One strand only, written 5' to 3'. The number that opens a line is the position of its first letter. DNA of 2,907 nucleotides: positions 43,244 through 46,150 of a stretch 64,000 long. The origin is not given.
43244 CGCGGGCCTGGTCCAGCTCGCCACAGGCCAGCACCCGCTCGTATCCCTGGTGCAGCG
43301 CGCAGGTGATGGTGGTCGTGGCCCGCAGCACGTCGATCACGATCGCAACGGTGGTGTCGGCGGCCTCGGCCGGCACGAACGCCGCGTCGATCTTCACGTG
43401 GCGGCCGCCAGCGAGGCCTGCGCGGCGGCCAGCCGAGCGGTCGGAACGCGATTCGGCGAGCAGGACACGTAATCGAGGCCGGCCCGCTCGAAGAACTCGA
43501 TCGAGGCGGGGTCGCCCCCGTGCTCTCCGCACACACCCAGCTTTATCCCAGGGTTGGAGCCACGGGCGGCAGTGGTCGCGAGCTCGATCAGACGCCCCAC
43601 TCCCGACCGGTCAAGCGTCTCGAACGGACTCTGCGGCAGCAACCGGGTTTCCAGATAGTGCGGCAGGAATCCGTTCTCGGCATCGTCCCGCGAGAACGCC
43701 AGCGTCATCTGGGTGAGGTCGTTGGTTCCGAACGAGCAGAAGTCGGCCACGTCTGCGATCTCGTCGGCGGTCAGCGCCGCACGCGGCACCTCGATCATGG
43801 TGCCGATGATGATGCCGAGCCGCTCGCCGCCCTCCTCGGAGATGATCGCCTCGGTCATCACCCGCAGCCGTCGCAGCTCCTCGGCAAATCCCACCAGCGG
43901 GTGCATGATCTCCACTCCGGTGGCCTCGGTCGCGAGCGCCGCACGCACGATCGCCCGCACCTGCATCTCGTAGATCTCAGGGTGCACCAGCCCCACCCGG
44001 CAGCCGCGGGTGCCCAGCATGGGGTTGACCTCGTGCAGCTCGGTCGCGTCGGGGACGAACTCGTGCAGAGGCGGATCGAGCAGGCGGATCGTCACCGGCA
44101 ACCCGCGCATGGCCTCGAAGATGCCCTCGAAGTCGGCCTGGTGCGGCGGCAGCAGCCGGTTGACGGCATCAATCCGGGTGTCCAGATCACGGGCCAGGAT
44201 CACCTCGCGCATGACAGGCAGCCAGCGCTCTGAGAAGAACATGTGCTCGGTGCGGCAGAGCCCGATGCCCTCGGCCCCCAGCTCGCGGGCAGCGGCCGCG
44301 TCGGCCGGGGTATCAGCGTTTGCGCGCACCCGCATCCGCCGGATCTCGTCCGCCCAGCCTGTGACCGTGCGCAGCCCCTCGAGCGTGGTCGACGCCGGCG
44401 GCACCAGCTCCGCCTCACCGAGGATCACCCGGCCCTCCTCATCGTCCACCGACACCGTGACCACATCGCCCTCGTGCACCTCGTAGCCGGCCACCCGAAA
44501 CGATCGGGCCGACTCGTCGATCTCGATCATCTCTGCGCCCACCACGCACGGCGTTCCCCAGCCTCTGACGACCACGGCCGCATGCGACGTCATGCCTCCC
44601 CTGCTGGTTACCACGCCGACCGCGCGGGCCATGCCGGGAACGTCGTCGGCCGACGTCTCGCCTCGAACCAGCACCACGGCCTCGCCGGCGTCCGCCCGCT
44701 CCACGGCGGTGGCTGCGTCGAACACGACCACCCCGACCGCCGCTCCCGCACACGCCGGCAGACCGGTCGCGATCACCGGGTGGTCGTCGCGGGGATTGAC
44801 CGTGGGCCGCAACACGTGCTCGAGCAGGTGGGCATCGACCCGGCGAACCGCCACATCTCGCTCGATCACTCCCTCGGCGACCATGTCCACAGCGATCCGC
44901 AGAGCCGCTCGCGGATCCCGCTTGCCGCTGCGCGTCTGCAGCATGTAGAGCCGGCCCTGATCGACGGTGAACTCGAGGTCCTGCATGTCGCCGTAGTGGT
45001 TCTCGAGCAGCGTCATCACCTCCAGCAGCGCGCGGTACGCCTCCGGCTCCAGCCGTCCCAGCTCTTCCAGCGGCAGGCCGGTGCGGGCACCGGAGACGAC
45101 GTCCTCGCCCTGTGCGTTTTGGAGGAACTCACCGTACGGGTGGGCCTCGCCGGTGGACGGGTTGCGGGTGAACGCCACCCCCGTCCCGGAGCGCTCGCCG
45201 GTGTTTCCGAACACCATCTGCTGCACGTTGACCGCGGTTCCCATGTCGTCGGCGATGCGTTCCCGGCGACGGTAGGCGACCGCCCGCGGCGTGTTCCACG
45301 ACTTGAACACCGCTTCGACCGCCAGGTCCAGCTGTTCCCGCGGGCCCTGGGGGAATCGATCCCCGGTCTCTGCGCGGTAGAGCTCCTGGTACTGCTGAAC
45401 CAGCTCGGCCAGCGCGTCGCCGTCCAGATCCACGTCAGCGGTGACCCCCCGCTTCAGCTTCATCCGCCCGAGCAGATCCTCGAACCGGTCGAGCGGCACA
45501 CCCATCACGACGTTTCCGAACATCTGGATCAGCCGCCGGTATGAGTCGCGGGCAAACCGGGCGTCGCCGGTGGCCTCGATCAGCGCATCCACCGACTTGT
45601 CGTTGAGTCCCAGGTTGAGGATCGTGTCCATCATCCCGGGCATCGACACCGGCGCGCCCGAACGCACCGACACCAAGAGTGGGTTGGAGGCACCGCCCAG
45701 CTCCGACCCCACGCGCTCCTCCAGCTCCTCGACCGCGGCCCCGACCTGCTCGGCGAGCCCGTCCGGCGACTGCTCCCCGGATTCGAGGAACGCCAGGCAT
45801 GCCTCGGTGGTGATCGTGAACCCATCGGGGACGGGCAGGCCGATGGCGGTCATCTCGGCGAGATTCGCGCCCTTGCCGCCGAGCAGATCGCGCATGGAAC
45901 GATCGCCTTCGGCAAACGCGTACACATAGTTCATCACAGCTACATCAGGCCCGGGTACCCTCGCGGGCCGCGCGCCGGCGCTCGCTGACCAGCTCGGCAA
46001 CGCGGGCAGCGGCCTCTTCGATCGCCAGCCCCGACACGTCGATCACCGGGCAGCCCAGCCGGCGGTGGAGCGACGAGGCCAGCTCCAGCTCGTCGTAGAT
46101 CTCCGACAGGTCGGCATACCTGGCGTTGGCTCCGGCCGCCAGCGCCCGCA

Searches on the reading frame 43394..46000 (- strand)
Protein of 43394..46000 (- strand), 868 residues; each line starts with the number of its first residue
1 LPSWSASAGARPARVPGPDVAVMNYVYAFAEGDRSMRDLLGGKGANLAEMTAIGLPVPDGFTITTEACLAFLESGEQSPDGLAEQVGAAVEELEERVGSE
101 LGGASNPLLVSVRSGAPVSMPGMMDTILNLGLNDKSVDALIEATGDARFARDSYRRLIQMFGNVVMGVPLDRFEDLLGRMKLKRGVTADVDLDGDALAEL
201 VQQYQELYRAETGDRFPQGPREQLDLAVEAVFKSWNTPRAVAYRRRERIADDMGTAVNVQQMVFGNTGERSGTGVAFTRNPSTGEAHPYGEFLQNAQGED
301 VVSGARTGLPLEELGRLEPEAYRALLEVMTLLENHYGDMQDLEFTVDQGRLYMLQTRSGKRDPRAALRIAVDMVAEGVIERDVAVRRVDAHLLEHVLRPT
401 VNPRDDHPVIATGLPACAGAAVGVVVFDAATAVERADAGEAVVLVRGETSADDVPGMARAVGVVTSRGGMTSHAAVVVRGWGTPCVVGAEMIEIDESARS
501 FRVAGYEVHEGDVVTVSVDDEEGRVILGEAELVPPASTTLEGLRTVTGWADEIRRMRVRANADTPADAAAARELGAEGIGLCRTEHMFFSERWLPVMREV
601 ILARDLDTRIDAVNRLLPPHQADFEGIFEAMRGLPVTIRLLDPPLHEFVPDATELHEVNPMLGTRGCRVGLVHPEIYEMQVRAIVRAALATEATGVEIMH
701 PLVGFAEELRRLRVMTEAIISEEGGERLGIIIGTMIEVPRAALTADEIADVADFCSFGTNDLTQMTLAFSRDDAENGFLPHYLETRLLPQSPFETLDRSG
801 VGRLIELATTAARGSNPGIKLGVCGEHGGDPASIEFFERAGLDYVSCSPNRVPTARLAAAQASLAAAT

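Call 73: search_protein_families(library=ncbifam, proteins=[window:43394-46000:-], max_evalue=0.01)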
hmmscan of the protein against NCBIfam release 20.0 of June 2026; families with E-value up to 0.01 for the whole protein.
window:43394-46000:- (868 aa): 23 families
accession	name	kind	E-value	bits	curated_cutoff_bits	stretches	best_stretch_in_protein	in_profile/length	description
TIGR01828.1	pyru_phos_dikin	equivalog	0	1172.8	843.45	2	24-654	2-627/865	pyruvate, phosphate dikinase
NF004531.0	PRK05878.1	equivalog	5.7e-155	516.9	456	1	22-572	8-501/534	pyruvate, phosphate dikinase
NF005057.0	PRK06464.1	equivalog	8.4e-79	265.5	598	3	320-861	294-787/798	phosphoenolpyruvate synthase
TIGR01418.1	PEP_synth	equivalog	6.3e-71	239.7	739.75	3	320-860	288-780/784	pyruvate, water dikinase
TIGR01417.1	PTS_I_fam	equivalog_domain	8.2e-40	136.8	341.7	1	462-860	177-537/565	phosphoenolpyruvate--protein phosphotransferase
NF008283.0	PRK11061.1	equivalog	3.2e-35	121.6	583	1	434-855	315-697/748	phosphoenolpyruvate--protein phosphotransferase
NF008382.0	PRK11177.1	equivalog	1e-33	116.8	824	1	457-854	173-532/575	phosphoenolpyruvate-protein phosphotransferase PtsI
NF004878.0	PRK06241.1-3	subfamily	9.6e-28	96.7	945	4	24-85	3-63/891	phosphoenolpyruvate synthase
NF052632.1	undecylprod_RedH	equivalog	1.3e-21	76.3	1350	2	27-75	4-52/880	undecylprodigiosin ligase RedH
NF004877.0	PRK06241.1-2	subfamily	1e-18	67.1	866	2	24-78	3-58/869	phosphoenolpyruvate synthase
NF004881.0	PRK06241.2-2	equivalog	3.2e-17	62.1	883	2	230-305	147-218/898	phosphoenolpyruvate synthase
NF052631.1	prodigiosin_PigC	equivalog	9.5e-17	60.1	1300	2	33-78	9-54/883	prodigiosin ligase PigC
NF041857.1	RIF_Ptrans_rph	equivalog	1.7e-16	59.7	999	3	25-83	2-61/864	rifamycin-inactivating phosphotransferase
NF004880.0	PRK06241.2-1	equivalog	6.7e-15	54.1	972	2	227-358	141-279/837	phosphoenolpyruvate synthase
NF004883.0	PRK06241.2-4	equivalog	2.2e-13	49.3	1063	1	23-113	15-101/928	phosphoenolpyruvate synthase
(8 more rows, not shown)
